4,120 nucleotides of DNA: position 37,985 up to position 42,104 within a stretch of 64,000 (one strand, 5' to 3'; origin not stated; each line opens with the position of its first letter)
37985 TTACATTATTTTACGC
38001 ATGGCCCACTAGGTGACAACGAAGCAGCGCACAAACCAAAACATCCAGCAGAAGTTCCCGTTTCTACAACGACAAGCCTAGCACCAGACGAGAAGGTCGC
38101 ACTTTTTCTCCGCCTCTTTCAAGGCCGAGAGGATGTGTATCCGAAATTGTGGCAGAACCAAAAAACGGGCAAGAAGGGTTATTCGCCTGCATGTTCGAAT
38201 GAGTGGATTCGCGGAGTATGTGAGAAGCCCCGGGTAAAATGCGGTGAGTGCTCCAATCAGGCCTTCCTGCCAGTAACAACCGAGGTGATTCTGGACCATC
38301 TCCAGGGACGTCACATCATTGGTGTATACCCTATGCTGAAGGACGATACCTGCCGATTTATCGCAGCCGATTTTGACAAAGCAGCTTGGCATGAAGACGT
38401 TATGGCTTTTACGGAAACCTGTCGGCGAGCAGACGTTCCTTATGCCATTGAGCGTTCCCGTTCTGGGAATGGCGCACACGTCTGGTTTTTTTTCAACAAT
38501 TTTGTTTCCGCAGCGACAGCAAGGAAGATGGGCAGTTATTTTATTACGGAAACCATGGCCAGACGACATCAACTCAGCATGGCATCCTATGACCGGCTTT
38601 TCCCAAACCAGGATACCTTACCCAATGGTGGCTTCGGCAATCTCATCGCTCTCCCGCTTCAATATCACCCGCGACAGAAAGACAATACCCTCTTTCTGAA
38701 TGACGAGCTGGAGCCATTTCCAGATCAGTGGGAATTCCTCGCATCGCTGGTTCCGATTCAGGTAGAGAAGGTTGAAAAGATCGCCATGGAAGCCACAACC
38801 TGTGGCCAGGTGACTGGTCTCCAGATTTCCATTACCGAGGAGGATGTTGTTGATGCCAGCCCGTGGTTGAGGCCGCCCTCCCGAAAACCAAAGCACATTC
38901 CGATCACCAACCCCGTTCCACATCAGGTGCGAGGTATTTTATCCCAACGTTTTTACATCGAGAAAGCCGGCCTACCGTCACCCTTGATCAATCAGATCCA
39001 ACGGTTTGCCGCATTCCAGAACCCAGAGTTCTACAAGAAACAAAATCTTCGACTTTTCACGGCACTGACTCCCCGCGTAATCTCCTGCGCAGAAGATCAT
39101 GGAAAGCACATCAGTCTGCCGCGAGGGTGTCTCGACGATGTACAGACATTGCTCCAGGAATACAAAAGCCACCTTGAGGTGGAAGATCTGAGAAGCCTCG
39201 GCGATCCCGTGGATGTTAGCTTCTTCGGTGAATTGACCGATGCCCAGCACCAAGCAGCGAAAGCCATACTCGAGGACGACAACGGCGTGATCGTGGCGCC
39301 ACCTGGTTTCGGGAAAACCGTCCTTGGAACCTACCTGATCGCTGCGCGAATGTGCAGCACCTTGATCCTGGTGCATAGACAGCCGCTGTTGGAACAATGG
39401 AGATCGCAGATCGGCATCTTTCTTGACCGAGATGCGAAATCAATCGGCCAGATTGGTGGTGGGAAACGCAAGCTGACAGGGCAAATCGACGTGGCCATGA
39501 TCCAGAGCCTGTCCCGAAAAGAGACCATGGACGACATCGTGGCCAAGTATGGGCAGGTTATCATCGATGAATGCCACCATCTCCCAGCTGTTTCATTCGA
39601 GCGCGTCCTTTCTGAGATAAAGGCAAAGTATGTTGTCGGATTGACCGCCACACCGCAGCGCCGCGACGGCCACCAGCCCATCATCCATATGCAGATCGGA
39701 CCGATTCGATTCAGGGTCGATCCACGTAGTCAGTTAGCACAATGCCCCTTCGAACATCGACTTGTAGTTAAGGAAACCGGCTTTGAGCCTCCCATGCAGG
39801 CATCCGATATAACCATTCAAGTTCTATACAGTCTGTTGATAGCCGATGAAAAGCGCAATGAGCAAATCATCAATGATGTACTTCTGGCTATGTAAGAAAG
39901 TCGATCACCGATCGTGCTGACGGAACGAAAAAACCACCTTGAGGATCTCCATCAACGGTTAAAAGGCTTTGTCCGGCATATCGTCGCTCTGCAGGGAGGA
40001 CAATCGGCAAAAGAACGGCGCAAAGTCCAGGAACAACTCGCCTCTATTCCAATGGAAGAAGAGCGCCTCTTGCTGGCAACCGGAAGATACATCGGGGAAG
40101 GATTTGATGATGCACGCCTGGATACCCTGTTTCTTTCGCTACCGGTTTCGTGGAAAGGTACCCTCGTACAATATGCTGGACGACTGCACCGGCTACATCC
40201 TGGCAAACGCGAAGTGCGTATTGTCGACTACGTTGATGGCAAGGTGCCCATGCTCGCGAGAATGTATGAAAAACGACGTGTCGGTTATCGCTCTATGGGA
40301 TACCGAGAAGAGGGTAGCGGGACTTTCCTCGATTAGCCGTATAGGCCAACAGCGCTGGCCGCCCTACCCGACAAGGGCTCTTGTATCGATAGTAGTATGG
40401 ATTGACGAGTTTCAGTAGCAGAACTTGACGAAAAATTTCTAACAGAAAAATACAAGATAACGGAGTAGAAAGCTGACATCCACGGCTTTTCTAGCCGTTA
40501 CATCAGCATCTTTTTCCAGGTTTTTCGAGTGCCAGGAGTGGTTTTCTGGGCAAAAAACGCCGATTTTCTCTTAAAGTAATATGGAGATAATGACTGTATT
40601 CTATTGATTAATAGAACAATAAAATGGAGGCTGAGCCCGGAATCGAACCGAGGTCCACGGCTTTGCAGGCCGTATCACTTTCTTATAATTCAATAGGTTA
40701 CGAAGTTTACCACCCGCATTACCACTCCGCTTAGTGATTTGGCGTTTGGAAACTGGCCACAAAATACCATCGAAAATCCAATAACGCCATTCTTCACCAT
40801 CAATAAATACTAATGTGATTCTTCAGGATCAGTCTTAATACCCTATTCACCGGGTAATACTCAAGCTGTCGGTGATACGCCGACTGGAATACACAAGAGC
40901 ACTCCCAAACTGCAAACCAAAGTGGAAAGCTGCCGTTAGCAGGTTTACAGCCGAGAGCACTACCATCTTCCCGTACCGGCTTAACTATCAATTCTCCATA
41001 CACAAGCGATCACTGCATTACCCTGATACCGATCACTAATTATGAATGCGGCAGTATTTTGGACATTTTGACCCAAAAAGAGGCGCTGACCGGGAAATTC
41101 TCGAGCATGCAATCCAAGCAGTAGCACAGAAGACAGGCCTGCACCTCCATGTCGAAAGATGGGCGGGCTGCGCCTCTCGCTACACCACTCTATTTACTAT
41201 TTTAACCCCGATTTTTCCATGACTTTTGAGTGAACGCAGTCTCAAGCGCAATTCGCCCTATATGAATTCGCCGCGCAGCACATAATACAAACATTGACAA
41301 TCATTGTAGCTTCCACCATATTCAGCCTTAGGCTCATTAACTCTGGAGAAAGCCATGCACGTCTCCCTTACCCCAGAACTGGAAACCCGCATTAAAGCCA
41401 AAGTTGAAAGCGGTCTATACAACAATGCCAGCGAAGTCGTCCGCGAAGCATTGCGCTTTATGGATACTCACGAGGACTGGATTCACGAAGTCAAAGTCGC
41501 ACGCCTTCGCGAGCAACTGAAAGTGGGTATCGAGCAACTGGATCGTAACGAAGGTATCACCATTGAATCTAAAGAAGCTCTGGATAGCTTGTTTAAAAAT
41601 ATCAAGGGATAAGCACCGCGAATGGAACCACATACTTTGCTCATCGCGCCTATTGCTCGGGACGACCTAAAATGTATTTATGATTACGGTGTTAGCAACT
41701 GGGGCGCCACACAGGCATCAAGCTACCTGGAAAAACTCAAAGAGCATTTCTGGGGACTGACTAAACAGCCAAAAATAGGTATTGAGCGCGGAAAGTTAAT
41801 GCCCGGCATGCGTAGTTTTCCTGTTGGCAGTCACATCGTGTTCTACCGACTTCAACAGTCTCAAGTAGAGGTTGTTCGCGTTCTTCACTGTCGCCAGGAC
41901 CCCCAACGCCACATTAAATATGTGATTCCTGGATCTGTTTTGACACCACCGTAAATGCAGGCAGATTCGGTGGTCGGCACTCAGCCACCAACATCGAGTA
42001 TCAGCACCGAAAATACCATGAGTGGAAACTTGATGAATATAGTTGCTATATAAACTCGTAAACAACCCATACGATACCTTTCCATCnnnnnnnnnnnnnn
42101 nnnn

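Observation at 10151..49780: Two sibling elements stacked in tRNA-Cys with a readable chronology and no integrase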

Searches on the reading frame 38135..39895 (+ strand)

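Call 6: search_protein_families(library=pfam, proteins=[window:38135-39895:+], max_evalue=0.01)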
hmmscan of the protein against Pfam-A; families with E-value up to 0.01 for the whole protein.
window:38135-39895:+ (586 aa): 6 families
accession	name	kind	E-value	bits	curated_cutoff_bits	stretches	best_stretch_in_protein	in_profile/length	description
PF22548.2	AEP-TOTE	-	8.6e-90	300.8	27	1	2-216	17-230/230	TOTE conflict system, Archaeo-Eukaryotic Primase domain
PF04851.21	ResIII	-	3.3e-26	92.6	22.5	1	366-509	3-164/164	Type III restriction enzyme, res subunit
PF00270.35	DEAD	-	1.4e-09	38.3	26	1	368-508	1-161/167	DEAD/DEAH box helicase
PF13401.12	AAA_22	-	0.00035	21.3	27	1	383-492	7-107/130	AAA domain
PF01896.25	DNA_primase_S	-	0.0034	18.2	26.8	1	105-184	45-156/163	DNA primase small subunit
PF18766.7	SWI2_SNF2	-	0.0057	16.8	26.7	1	376-510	11-158/221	SWI2/SNF2 ATPase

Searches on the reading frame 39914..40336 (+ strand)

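Call 6: search_protein_families(library=pfam, proteins=[window:39914-40336:+], max_evalue=0.01)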
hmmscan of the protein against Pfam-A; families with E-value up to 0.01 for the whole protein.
window:39914-40336:+ (140 aa): 1 family
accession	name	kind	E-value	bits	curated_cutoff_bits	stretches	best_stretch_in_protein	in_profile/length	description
PF00271.37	Helicase_C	-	0.00034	21.3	23.5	1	3-94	22-109/110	Helicase conserved C-terminal domain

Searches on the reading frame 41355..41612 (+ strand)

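Call 6: search_protein_families(library=pfam, proteins=[window:41355-41612:+], max_evalue=0.01)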
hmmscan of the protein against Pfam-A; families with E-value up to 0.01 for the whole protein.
window:41355-41612:+ (85 aa): 2 families
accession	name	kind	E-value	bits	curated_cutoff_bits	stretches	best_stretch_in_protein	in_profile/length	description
PF03693.20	ParD_antitoxin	-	1.4e-06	29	21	1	8-59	12-58/81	Bacterial antitoxin of ParD toxin-antitoxin type II system and RHH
PF17723.7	RHH_8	-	0.0018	18.8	25.4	1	12-71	17-74/119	Ribbon-Helix-Helix transcriptional regulator family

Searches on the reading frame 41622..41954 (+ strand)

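Call 6: search_protein_families(library=pfam, proteins=[window:41622-41954:+], max_evalue=0.01)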
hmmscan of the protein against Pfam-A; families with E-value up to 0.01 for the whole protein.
window:41622-41954:+ (110 aa): 1 family
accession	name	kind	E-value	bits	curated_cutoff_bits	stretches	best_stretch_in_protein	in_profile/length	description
PF05016.21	ParE_toxin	-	1.8e-18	67.3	23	1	8-94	3-89/89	ParE toxin of type II toxin-antitoxin system, parDE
